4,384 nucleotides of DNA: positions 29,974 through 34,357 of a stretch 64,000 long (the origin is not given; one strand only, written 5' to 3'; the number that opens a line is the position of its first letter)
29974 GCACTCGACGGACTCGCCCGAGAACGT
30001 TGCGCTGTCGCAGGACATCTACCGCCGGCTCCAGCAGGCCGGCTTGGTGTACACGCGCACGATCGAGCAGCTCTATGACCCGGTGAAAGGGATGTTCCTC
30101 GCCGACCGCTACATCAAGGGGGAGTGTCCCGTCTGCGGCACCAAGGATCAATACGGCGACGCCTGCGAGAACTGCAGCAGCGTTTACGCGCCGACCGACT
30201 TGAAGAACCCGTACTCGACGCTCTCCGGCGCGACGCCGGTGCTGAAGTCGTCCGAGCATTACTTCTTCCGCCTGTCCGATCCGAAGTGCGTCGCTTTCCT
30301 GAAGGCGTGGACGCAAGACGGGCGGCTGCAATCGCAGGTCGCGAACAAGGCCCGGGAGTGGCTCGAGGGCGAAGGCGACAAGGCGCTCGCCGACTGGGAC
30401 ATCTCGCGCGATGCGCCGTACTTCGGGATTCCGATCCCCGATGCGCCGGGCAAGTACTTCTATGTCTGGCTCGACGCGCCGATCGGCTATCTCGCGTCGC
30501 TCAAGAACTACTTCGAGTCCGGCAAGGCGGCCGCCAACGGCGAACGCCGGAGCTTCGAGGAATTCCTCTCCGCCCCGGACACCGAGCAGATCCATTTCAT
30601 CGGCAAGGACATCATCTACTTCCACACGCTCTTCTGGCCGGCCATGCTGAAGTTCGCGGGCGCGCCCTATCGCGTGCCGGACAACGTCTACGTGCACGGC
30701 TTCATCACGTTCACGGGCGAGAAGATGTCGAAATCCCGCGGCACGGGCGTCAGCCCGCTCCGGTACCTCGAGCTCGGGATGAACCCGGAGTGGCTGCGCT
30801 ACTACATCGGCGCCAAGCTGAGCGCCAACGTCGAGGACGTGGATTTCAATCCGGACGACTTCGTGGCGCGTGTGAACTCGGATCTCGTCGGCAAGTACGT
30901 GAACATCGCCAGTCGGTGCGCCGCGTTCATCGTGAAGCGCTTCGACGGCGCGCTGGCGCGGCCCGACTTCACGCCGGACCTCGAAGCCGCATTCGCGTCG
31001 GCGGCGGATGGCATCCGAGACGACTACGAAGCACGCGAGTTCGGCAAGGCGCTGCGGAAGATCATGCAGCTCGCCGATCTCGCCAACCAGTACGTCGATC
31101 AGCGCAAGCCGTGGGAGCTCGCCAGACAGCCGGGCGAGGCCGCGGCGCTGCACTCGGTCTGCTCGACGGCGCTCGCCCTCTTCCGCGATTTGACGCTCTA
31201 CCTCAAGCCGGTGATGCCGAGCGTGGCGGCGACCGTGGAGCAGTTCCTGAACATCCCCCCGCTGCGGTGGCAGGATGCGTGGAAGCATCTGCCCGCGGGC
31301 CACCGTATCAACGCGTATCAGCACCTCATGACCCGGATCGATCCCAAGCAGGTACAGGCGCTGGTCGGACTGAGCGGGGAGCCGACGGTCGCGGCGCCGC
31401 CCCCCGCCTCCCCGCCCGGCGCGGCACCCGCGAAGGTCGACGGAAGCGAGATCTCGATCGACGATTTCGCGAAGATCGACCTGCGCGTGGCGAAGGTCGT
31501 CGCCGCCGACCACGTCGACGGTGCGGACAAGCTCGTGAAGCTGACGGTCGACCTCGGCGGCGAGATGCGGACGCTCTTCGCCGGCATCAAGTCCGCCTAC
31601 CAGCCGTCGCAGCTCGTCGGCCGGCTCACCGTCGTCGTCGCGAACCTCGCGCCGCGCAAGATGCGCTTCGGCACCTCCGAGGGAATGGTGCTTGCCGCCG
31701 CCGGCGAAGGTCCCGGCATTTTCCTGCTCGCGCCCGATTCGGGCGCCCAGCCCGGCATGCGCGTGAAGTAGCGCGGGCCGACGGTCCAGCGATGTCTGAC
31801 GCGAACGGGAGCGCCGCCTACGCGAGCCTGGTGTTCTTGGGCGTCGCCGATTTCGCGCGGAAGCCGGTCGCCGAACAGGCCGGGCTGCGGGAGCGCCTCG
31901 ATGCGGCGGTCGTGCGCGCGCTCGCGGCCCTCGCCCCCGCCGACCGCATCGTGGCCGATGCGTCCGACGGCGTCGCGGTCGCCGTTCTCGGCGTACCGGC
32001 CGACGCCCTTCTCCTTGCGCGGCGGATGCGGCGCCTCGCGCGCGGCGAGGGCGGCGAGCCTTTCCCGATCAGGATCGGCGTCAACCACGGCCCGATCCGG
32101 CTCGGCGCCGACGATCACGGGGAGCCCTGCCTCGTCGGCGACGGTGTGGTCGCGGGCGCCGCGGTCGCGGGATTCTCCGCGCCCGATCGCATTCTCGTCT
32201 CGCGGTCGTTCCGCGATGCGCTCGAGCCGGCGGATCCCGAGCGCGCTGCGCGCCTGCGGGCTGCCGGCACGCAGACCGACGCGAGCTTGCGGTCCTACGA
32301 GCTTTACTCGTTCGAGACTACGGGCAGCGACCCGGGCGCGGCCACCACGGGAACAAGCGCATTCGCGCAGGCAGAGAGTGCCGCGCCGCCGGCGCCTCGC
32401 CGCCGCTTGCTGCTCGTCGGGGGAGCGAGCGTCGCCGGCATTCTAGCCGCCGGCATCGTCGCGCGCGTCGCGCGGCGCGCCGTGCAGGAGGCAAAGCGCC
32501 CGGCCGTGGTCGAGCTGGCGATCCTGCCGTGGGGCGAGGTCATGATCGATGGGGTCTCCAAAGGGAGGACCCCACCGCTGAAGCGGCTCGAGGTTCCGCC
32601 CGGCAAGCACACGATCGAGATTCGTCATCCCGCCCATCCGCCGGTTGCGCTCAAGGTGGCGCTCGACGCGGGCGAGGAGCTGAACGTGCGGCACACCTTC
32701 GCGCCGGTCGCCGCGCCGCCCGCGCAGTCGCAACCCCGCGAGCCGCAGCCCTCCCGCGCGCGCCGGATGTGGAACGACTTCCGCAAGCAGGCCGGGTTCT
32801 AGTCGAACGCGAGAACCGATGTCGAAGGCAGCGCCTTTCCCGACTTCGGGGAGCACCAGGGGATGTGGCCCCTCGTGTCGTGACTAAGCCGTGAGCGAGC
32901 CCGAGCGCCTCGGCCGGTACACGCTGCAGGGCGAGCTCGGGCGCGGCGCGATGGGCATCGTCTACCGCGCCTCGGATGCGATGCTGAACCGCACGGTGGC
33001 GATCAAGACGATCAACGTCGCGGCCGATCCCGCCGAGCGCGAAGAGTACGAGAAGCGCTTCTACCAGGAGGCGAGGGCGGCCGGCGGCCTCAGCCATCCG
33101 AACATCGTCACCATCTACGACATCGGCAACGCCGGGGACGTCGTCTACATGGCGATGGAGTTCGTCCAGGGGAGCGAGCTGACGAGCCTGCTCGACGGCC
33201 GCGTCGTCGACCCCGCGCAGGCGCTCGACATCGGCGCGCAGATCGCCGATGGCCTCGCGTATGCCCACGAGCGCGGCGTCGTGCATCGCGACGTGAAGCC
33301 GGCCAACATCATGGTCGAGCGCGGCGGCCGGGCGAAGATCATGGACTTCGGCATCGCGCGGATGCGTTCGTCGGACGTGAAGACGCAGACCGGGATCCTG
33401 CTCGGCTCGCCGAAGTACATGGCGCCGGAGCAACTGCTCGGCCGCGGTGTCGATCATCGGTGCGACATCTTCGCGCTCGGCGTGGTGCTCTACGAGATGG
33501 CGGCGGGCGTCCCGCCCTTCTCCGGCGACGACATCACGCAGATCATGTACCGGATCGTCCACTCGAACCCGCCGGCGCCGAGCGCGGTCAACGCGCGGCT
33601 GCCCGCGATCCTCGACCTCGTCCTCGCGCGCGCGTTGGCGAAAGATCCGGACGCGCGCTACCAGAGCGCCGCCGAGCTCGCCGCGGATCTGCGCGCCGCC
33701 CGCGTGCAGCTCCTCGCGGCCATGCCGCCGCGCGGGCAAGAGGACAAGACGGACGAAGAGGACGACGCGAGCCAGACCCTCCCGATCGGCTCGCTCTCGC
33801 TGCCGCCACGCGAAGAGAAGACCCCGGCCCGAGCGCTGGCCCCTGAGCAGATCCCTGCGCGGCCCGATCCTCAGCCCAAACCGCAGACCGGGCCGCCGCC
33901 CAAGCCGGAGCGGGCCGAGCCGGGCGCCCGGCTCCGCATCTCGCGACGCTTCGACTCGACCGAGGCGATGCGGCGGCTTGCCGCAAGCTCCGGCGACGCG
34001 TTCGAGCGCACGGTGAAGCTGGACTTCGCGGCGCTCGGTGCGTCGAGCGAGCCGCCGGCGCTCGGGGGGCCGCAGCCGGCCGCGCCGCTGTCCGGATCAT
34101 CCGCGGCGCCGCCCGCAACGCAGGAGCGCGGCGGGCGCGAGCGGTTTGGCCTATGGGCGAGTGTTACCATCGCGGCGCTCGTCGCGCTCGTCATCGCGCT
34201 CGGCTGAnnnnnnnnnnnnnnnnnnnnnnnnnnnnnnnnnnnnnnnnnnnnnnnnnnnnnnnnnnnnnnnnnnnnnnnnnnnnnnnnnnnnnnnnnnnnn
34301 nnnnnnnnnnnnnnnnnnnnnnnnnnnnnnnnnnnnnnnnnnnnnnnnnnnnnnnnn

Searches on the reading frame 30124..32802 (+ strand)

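Call 7: search_protein_families(library=pfam, proteins=[window:30124-32802:+], max_evalue=0.01)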
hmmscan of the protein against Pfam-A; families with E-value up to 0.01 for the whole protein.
window:30124-32802:+ (892 aa): 1 family
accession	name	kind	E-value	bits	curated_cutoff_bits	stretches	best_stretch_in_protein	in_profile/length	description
PF08308.17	PEGA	-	6.7e-06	26.4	20.8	1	805-861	14-69/71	PEGA domain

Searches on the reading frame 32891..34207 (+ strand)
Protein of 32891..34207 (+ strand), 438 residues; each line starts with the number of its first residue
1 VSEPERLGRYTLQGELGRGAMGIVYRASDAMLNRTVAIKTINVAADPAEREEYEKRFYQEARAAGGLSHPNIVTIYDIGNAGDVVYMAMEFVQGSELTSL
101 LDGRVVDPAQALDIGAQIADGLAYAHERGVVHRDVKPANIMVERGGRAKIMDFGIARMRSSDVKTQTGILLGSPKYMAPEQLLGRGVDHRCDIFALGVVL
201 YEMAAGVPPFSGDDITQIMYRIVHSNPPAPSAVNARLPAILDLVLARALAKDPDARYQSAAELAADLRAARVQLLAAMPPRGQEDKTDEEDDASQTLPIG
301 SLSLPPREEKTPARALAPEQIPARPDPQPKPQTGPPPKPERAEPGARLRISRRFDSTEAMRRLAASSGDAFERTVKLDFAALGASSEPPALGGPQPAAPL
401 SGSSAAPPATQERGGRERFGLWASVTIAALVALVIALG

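Call 7: search_protein_families(library=pfam, proteins=[window:32891-34207:+], max_evalue=0.01)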
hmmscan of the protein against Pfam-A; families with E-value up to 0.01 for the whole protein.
window:32891-34207:+ (438 aa): 4 families
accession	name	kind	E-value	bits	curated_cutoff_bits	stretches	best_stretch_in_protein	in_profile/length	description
PF00069.31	Pkinase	-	3e-54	184.6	31.7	1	10-258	1-253/263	Protein kinase domain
PF07714.23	PK_Tyr_Ser-Thr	-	1.7e-37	129.6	23.1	1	12-256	3-248/258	Protein tyrosine and serine/threonine kinase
PF01636.29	APH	-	1e-05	25.9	23.2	0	45-123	31-105/239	Phosphotransferase enzyme family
PF03109.22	ABC1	-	0.00013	21.6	22.9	1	86-164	144-222/244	ABC1 atypical kinase-like domain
